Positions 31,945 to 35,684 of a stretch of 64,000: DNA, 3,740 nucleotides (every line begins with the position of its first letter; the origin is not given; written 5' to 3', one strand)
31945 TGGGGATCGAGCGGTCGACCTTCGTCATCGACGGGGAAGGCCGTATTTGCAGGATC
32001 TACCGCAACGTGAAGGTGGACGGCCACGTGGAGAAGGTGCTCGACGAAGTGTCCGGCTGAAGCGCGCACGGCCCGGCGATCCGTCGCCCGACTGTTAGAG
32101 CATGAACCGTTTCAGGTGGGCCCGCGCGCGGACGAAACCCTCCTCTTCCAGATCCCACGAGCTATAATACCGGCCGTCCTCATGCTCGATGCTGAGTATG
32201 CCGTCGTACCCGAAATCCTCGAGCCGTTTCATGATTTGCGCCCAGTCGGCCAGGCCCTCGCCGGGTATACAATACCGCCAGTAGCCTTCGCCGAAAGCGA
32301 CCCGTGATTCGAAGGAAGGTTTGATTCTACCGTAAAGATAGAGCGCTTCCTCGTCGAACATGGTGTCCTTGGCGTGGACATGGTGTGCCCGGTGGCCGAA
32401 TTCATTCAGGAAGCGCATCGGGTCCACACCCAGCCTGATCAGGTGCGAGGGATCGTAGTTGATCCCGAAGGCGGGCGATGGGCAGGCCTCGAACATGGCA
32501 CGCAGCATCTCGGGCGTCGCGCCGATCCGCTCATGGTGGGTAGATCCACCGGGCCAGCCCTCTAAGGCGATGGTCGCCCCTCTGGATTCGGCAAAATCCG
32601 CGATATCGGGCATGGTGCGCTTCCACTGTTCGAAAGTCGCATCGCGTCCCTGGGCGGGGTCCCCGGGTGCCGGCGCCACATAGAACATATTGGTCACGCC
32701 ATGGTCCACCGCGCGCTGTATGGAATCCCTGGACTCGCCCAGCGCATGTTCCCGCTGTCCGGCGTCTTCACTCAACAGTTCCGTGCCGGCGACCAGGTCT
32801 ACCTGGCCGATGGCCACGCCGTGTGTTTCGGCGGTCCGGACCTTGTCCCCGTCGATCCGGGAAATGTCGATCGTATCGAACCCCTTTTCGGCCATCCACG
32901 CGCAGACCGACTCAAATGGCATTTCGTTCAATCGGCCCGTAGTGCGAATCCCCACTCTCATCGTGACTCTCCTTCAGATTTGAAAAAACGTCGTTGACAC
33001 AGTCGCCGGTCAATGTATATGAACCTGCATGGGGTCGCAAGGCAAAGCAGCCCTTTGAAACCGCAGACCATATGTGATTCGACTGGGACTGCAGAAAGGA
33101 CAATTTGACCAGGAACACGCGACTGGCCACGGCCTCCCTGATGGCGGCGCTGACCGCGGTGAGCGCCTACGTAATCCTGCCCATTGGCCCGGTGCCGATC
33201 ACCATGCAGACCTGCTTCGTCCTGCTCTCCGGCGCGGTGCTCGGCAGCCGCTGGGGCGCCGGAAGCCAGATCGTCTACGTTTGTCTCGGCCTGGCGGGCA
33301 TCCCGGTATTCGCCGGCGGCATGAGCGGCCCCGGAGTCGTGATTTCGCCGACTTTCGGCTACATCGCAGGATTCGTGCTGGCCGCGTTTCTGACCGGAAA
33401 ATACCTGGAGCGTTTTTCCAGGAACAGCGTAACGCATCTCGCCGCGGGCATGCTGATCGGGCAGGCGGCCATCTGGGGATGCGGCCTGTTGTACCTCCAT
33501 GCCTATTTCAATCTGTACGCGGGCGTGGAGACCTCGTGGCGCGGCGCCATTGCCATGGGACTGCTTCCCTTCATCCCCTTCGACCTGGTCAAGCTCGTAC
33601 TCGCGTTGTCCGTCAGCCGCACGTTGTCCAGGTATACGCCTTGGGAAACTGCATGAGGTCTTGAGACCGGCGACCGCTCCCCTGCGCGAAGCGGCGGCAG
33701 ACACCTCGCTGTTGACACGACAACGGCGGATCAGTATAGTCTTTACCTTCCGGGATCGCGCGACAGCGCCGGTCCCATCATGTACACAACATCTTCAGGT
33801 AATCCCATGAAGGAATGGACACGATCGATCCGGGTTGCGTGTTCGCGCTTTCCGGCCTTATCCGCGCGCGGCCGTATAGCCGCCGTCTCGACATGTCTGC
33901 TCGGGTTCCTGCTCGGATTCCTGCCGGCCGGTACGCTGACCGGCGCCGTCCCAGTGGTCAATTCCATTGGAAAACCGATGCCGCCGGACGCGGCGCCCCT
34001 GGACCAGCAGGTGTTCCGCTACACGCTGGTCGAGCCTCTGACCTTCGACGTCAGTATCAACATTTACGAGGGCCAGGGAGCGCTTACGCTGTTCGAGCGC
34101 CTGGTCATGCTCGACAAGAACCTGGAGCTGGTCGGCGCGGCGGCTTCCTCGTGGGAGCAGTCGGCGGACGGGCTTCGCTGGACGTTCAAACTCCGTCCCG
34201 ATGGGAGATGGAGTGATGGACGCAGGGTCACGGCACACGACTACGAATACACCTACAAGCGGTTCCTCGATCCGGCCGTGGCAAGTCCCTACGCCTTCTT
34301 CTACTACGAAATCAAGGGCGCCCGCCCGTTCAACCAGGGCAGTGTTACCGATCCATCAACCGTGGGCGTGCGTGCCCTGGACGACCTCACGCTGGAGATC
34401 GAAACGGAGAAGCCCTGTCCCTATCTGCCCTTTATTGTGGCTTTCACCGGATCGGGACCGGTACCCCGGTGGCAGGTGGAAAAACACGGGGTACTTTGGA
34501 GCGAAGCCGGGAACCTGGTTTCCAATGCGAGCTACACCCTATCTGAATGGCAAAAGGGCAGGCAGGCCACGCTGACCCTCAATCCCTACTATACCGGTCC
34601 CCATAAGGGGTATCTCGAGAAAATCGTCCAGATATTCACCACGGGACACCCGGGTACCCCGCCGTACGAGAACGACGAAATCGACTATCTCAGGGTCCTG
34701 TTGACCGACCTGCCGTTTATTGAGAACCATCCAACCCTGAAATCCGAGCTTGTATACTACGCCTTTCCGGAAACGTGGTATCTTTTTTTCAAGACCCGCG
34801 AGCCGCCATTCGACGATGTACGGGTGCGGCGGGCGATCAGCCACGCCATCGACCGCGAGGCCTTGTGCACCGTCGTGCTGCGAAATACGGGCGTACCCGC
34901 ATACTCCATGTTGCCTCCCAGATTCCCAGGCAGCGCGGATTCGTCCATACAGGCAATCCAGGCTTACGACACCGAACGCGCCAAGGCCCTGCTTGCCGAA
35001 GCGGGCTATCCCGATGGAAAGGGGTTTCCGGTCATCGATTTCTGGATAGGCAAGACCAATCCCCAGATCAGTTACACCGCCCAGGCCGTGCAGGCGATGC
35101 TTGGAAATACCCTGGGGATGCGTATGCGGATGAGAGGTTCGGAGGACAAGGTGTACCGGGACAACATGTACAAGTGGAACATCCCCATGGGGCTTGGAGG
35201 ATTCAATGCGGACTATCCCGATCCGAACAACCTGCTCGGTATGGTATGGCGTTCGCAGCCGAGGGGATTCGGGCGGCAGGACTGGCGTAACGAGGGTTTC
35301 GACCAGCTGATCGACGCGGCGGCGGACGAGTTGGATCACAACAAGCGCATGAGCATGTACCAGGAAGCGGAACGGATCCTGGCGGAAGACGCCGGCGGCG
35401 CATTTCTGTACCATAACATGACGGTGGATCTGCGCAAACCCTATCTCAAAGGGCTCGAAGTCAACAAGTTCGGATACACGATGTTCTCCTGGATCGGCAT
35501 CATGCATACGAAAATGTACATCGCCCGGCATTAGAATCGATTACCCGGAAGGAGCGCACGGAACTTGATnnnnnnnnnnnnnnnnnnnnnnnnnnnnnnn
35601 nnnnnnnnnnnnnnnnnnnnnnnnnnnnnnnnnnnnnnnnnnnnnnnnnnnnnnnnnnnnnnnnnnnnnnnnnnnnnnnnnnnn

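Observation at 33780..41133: Operon of an orphan peptide-binding protein, two PhyH-type dioxygenases, a 902-aa secreted M14 carboxypeptidase and an Ldh_2 reductase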

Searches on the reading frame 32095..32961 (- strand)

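Call 4: search_protein_families(library=pfam, proteins=[window:32095-32961:-], max_evalue=0.01)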
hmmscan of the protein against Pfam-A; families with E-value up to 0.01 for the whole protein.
window:32095-32961:- (288 aa): 1 family
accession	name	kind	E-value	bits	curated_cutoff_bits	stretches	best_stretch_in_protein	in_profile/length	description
PF01261.30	AP_endonuc_2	-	2.2e-30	106.6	31.1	1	41-284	34-247/249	Xylose isomerase-like TIM barrel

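Call 5: search_protein_families(library=ncbifam, proteins=[window:32095-32961:-], max_evalue=0.01)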
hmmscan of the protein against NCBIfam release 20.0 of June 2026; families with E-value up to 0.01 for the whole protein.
window:32095-32961:- (288 aa): 2 families
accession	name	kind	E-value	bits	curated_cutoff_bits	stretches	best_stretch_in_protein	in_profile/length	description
TIGR04379.1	myo_inos_iolE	equivalog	1.9e-13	50.6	290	1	110-261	128-267/290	myo-inosose-2 dehydratase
NF041099.2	keto_glucon_epim_IolO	equivalog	0.0019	17.5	300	0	232-259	218-245/269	5-keto-L-gluconate epimerase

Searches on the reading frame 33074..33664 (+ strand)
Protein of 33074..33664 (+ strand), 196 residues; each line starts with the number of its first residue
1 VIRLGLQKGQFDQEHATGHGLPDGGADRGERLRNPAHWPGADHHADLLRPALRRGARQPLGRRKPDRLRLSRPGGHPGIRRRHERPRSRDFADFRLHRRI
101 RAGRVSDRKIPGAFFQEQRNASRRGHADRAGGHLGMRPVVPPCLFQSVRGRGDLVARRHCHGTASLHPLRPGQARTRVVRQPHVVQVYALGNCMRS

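Call 25: search_protein_families(library=pfam, proteins=[window:33074-33664:+], max_evalue=0.1)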
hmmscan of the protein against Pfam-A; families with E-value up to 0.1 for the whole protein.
window:33074-33664:+ (196 aa): 0 families

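Call 56: search_protein_families(library=ncbifam, proteins=[window:33105-33656:+], max_evalue=0.01)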
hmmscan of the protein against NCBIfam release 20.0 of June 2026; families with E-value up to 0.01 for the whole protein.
window:33105-33656:+ (183 aa): 0 families

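Call 58: search_protein_families(library=pfam, proteins=[window:33105-33656:+], max_evalue=0.0001)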
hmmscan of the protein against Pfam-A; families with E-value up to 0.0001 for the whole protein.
window:33105-33656:+ (183 aa): 2 families
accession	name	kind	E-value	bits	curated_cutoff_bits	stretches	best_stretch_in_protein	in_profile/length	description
PF02632.19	BioY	-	2.4e-41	141.4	25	1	27-175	1-139/140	BioY family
PF12822.12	ECF_trnsprt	-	1.9e-09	38.2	30.7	1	6-170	2-164/169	ECF transporter, substrate-specific component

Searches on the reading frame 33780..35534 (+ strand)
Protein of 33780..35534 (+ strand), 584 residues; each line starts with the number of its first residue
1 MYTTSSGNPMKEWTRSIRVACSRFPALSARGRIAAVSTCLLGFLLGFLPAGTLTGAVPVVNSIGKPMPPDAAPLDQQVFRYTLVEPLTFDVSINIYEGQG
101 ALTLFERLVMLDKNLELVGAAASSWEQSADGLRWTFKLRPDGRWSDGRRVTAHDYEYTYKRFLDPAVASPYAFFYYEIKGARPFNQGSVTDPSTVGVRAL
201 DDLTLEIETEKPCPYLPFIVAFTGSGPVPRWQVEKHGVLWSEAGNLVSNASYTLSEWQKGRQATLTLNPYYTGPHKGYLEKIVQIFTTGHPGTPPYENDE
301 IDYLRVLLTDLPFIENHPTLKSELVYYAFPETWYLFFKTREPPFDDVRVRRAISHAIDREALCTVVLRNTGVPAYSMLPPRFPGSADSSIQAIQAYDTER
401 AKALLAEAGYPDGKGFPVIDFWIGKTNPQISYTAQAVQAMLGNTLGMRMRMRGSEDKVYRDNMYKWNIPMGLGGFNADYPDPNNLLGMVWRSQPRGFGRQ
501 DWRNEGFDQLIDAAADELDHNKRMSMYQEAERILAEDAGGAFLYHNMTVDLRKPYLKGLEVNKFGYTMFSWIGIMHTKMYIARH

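Call 3: search_protein_families(library=pfam, proteins=[window:33780-35534:+], max_evalue=0.01)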
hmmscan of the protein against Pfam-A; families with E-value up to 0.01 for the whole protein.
window:33780-35534:+ (584 aa): 1 family
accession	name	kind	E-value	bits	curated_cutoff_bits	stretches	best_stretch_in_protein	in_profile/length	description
PF00496.27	SBP_bac_5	-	3.5e-81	273.6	32.4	1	116-494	1-365/368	Bacterial extracellular solute-binding proteins, family 5 Middle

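Call 5: search_protein_families(library=ncbifam, proteins=[window:33780-35534:+], max_evalue=0.01)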
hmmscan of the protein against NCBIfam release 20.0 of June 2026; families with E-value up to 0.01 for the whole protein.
window:33780-35534:+ (584 aa): 11 families
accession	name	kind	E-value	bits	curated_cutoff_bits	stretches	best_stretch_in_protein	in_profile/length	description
NF011684.0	PRK15104.1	equivalog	6.1e-61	206.8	947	1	101-560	66-525/543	oligopeptide ABC transporter substrate-binding protein OppA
NF007287.0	PRK09755.1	equivalog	4.2e-58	197.5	1098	1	70-562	26-519/535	ABC transporter substrate-binding protein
NF045467.1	Opp4A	equivalog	1.7e-31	109.1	650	2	341-566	311-548/556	oligopeptide ABC transporter substrate-binding protein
NF043070.1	DppA_dipep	equivalog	1.4e-27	96.5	1005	2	333-569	293-529/535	dipeptide ABC transporter periplasmic-binding protein DppA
NF011689.0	PRK15109.1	equivalog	1.9e-23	83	560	1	102-570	63-534/547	ABC transporter substrate-binding protein SapA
TIGR02294.1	nickel_nikA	equivalog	4e-18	65.2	393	2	248-418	164-335/501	nickel ABC transporter substrate-binding protein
NF011942.0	PRK15413.1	equivalog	3e-16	59.2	594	2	334-540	270-477/512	glutathione ABC transporter substrate-binding protein GsiB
TIGR04028.1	SBP_KPN_01854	hypoth_equivalog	9.4e-16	57.4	468.5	1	335-414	258-335/509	TIGR04028 family ABC transporter substrate-binding protein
NF045468.1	Opp5A_nikA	equivalog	1.1e-15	57.2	600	2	332-568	243-481/488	nickel ABC transporter substrate-binding protein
NF047575.1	opine_bind_CntA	exception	3.3e-09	35.8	800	1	342-413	294-363/535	staphylopine-dependent metal ABC transporter substrate-binding lipoprotein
NF043077.1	MMSYN1_0169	equivalog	2e-06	26.6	650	0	202-288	265-359/896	oligopeptide ABC transporter substrate-binding protein OppA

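Call 43: search_solved_structures(query=window:33780-35534:+, max_evalue=1e-10)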
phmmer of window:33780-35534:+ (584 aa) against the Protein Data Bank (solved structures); distinct sequences matched with E-value up to 1e-10: 46.
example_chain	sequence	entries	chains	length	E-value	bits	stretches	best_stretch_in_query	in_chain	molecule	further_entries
9rd1_A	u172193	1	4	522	8.7e-58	199.3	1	101-559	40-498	Periplasmic oligopeptide-binding protein OppA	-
3tcf_A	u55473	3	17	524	8.9e-58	199.3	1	101-559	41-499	Periplasmic oligopeptide-binding protein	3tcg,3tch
1b05_A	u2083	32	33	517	2.3e-55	191.3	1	98-558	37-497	PERIPLASMIC OLIGOPEPTIDE-BINDING PROTEIN | PROTEIN (OLIGO-PEPTIDE BINDING PROTEIN) | PERIPLASMIC OLIGO-PEPTIDE BINDING PROTEIN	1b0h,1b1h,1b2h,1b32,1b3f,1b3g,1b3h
8are_A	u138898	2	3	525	8e-55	189.5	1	103-560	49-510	Oligopeptide-binding protein OppA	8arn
2z23_A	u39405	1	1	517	1.1e-54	189.1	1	95-559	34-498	Periplasmic oligopeptide-binding protein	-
4toz_A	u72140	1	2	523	2.2e-50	174.9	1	76-564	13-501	Periplasmic murein peptide-binding protein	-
3o9p_A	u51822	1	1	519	4.5e-50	173.9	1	75-563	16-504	Periplasmic murein peptide-binding protein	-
4gl8_A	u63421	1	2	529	9.3e-50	172.8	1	78-544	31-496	Oligopeptide ABC transporter OppAIV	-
8ay0_A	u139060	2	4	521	1.2e-47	165.8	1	84-572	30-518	Dipeptide-binding protein DppE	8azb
6dqr_A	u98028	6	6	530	1.1e-46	162.6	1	78-559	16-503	Periplasmic oligopeptide-binding protein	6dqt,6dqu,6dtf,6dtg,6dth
6npo_A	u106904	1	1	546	1.3e-46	162.4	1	102-562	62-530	Oligopeptide ABC transporter, oligopeptide-binding protein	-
6dqq_A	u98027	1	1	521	1.4e-46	162.4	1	78-559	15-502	Periplasmic oligopeptide-binding protein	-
3zs6_A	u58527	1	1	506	9.3e-45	156.3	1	101-560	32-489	PERIPLASMIC OLIGOPEPTIDE-BINDING PROTEIN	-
5kzt_A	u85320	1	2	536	1.6e-41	145.6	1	106-566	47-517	Peptide/nickel transport system substrate-binding protein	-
9pv8_A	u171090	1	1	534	3.9e-40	141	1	105-537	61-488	Oligopeptide-binding protein OppA3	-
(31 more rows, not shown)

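Call 72: search_solved_structures(query=window:33807-35534:+, max_evalue=1e-50, show_alignments=3)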
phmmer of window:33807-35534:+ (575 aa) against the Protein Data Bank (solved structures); distinct sequences matched with E-value up to 1e-50: 5.
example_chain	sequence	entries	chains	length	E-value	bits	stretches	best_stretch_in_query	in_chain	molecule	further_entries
9rd1_A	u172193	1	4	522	8.6e-58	199.4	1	92-550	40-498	Periplasmic oligopeptide-binding protein OppA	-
3tcf_A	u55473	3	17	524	8.7e-58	199.3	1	92-550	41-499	Periplasmic oligopeptide-binding protein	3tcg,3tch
1b05_A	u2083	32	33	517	2.3e-55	191.4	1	89-549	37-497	PERIPLASMIC OLIGOPEPTIDE-BINDING PROTEIN | PROTEIN (OLIGO-PEPTIDE BINDING PROTEIN) | PERIPLASMIC OLIGO-PEPTIDE BINDING PROTEIN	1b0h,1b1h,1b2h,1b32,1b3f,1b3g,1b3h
8are_A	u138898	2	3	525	7.8e-55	189.6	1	94-551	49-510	Oligopeptide-binding protein OppA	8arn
2z23_A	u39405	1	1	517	1.1e-54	189.2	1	86-550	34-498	Periplasmic oligopeptide-binding protein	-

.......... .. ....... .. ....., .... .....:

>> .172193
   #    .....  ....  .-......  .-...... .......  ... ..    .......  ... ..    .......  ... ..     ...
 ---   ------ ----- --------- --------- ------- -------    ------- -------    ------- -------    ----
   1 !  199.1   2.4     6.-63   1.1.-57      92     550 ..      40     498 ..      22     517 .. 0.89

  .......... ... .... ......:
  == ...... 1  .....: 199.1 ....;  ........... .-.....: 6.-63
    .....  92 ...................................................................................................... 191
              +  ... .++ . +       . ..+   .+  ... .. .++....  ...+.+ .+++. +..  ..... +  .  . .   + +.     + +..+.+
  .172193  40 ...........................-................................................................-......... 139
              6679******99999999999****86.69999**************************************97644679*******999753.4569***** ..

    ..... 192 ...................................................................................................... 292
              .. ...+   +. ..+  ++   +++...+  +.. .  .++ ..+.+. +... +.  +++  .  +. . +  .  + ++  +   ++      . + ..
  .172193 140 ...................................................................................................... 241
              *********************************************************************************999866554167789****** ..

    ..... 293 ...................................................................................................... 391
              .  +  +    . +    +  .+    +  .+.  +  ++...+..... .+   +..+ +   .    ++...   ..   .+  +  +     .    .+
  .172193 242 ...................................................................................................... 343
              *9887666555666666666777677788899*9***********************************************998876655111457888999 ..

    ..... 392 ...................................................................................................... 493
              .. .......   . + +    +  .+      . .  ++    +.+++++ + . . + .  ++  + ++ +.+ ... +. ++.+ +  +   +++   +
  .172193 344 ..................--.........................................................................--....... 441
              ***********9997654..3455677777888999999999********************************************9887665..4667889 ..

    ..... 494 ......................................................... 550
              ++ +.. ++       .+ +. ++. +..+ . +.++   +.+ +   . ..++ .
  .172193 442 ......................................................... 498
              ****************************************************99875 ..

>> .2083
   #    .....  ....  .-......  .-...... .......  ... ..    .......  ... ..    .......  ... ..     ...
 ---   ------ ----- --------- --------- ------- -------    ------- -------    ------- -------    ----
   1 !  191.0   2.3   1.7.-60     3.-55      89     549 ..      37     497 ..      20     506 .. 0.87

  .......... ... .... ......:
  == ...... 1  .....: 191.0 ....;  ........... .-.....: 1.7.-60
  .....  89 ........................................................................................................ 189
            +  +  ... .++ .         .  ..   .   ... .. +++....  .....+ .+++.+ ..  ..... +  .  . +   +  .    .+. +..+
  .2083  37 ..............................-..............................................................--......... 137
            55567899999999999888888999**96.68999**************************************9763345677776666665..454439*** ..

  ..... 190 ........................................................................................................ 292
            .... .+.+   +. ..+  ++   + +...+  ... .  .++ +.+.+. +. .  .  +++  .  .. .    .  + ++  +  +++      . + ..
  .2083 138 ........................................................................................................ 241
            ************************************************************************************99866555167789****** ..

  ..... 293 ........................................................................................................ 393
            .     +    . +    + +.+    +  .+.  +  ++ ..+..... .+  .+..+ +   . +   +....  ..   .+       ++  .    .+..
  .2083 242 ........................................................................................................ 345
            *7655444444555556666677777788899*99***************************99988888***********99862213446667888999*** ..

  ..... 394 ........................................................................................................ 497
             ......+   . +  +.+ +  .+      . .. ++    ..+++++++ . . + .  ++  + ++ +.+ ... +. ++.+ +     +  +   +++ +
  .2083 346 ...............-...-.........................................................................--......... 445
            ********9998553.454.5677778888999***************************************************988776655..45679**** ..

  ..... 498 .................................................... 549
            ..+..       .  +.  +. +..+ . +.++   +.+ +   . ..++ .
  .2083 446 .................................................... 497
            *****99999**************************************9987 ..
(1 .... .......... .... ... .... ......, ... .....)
